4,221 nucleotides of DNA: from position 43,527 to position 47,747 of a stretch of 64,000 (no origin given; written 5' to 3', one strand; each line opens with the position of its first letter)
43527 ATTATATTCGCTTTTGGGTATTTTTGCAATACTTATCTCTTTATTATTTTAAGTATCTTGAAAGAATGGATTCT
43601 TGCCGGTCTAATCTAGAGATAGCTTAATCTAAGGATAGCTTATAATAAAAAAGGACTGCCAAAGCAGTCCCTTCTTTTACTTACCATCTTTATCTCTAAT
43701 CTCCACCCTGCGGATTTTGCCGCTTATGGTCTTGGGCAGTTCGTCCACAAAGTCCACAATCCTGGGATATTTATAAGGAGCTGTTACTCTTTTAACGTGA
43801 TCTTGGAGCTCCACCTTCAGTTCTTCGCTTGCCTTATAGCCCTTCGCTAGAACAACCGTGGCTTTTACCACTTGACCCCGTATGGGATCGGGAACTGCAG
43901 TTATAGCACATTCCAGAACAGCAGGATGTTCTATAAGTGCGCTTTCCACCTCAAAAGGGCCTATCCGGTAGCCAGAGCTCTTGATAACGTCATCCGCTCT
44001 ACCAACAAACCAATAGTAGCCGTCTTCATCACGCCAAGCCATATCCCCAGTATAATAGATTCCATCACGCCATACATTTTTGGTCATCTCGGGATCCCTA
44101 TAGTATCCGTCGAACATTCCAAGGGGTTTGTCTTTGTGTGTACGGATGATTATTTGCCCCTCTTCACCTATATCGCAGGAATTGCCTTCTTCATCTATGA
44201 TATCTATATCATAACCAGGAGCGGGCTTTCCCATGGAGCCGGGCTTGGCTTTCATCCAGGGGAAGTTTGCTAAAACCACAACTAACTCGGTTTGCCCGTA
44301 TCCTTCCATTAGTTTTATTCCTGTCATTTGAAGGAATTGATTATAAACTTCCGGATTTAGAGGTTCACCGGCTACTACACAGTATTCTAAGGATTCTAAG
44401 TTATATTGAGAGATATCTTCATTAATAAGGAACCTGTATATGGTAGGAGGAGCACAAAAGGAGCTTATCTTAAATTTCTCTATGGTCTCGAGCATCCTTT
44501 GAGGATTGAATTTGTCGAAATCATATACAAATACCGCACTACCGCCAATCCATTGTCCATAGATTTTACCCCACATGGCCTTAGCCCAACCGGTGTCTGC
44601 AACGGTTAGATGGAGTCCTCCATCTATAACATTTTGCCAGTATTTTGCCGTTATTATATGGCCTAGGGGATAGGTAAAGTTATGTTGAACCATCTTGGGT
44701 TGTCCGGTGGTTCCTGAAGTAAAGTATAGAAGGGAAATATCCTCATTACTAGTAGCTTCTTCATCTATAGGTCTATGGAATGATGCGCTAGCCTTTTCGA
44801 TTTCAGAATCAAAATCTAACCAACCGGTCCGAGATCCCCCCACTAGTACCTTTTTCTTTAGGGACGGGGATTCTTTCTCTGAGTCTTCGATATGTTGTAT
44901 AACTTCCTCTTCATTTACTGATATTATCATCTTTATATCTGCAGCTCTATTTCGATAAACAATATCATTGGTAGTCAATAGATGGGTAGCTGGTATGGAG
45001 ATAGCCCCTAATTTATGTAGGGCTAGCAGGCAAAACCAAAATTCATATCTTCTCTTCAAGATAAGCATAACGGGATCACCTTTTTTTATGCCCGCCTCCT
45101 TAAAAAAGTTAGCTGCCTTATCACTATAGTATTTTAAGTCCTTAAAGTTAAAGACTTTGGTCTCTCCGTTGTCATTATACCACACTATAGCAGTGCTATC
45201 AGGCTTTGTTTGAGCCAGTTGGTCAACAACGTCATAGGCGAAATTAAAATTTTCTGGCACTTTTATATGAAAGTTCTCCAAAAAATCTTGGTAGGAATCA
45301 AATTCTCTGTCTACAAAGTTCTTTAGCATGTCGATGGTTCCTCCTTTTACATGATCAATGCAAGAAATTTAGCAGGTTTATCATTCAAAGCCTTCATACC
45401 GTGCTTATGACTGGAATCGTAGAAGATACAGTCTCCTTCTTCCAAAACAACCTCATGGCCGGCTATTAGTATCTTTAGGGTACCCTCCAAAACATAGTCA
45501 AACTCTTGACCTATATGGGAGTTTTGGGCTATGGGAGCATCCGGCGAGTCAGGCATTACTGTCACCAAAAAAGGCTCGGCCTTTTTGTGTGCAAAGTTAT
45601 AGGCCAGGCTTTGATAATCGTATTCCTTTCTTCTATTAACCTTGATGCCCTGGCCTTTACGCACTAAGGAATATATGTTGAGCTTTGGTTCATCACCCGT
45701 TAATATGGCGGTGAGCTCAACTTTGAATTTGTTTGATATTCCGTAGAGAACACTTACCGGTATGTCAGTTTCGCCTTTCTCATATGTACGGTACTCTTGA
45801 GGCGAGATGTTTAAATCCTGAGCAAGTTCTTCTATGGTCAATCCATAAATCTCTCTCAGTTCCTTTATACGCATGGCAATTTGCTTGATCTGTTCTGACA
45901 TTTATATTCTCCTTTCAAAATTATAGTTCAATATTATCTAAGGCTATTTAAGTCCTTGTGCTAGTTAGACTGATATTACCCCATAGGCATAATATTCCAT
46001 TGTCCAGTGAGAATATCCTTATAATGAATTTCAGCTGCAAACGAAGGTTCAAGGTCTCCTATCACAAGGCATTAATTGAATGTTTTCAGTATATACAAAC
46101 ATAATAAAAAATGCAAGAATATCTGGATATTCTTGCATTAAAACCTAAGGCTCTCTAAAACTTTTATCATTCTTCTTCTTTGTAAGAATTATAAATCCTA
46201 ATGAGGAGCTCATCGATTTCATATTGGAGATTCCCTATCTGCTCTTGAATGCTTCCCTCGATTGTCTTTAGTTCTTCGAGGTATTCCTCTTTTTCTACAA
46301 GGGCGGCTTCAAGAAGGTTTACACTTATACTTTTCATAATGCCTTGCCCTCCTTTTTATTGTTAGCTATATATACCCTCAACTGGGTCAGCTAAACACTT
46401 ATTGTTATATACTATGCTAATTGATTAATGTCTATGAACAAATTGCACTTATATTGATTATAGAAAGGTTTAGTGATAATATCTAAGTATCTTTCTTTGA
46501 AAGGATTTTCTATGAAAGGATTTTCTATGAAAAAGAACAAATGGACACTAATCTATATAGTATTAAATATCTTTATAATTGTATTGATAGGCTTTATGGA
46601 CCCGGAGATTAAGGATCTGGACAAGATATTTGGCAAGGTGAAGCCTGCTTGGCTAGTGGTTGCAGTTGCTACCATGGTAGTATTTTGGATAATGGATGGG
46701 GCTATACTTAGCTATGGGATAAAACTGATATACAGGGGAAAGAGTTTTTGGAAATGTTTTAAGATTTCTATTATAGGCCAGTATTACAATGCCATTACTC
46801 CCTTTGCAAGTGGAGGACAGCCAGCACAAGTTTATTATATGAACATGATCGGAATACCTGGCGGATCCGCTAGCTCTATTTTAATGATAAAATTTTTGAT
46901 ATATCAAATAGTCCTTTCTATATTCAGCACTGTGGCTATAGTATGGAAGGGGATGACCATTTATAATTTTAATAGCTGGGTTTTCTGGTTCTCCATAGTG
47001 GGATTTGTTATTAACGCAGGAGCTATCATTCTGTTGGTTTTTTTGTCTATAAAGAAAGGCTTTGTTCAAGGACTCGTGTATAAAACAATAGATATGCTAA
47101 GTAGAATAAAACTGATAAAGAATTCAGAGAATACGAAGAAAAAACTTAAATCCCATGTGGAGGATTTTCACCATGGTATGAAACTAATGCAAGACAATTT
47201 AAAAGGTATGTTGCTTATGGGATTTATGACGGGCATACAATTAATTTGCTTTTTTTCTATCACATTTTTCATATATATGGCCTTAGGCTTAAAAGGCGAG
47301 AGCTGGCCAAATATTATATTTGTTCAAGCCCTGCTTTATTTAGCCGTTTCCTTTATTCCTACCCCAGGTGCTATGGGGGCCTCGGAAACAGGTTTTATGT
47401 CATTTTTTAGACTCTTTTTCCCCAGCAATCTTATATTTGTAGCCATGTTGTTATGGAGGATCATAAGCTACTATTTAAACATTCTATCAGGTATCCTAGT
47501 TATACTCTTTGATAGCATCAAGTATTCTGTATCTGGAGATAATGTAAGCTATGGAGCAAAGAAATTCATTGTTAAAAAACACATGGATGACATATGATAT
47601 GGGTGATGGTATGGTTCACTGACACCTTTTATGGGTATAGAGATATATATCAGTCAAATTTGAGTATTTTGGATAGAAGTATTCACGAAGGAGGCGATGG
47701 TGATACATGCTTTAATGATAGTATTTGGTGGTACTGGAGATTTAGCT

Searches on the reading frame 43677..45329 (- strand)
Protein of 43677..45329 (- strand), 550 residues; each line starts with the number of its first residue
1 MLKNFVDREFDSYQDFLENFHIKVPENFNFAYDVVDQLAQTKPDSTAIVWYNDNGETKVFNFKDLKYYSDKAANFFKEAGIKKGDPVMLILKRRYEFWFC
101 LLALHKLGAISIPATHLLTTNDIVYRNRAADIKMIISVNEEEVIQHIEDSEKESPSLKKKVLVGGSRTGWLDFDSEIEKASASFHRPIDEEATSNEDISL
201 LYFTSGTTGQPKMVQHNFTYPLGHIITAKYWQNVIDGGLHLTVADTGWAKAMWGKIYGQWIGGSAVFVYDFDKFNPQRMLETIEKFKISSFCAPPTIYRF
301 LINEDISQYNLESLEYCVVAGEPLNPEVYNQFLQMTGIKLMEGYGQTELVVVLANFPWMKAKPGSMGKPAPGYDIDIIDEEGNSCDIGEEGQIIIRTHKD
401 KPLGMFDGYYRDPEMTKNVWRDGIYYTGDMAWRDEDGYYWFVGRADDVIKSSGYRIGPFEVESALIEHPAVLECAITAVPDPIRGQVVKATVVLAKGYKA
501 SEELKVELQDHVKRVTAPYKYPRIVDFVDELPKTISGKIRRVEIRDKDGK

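Call 41: search_protein_families(library=pfam, proteins=[window:43677-45329:-], max_evalue=0.001)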
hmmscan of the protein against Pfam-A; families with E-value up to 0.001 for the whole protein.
window:43677-45329:- (550 aa): 2 families
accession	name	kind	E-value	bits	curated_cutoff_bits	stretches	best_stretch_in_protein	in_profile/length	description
PF00501.34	AMP-binding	-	1.5e-65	221.9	29.9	1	37-410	3-384/384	AMP-binding enzyme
PF13193.12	AMP-binding_C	-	1.5e-23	83.9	24.5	1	460-538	1-76/76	AMP-binding enzyme C-terminal domain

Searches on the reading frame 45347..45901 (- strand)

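Call 41: search_protein_families(library=pfam, proteins=[window:45347-45901:-], max_evalue=0.001)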
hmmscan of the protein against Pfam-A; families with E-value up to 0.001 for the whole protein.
window:45347-45901:- (184 aa): 5 families
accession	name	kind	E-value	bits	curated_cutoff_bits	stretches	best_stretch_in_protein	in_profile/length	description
PF07883.17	Cupin_2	-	1.2e-13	51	27.2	1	112-182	2-69/70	Cupin domain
PF12844.13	HTH_19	-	2.6e-11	43.7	30.2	1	11-69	3-61/64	Helix-turn-helix domain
PF01381.28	HTH_3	-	3.2e-11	43.5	23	1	12-64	1-53/55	Helix-turn-helix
PF13560.12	HTH_31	-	8.8e-06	26.4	27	1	8-49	2-44/64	Helix-turn-helix domain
PF06249.18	EutQ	-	0.00026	21.2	21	1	133-164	97-128/152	Ethanolamine utilisation protein EutQ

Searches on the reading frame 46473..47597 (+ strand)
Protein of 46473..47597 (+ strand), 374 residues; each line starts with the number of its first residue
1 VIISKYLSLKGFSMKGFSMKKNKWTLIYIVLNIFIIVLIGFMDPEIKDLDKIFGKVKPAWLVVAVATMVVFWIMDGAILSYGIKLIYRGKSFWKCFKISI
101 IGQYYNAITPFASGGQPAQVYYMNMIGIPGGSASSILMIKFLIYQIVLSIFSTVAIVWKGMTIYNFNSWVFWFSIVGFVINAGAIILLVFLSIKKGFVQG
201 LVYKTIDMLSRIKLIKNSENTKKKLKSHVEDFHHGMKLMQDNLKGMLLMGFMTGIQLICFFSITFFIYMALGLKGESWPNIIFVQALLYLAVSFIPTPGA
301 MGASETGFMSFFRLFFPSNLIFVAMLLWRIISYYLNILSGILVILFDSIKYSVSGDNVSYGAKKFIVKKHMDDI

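Call 41: search_protein_families(library=pfam, proteins=[window:46473-47597:+], max_evalue=0.001)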
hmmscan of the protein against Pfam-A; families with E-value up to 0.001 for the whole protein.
window:46473-47597:+ (374 aa): 1 family
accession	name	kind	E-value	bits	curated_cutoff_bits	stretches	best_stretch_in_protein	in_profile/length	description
PF03706.18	LPG_synthase_TM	-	3e-39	135.7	33.4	1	34-340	7-302/302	Lysylphosphatidylglycerol synthase TM region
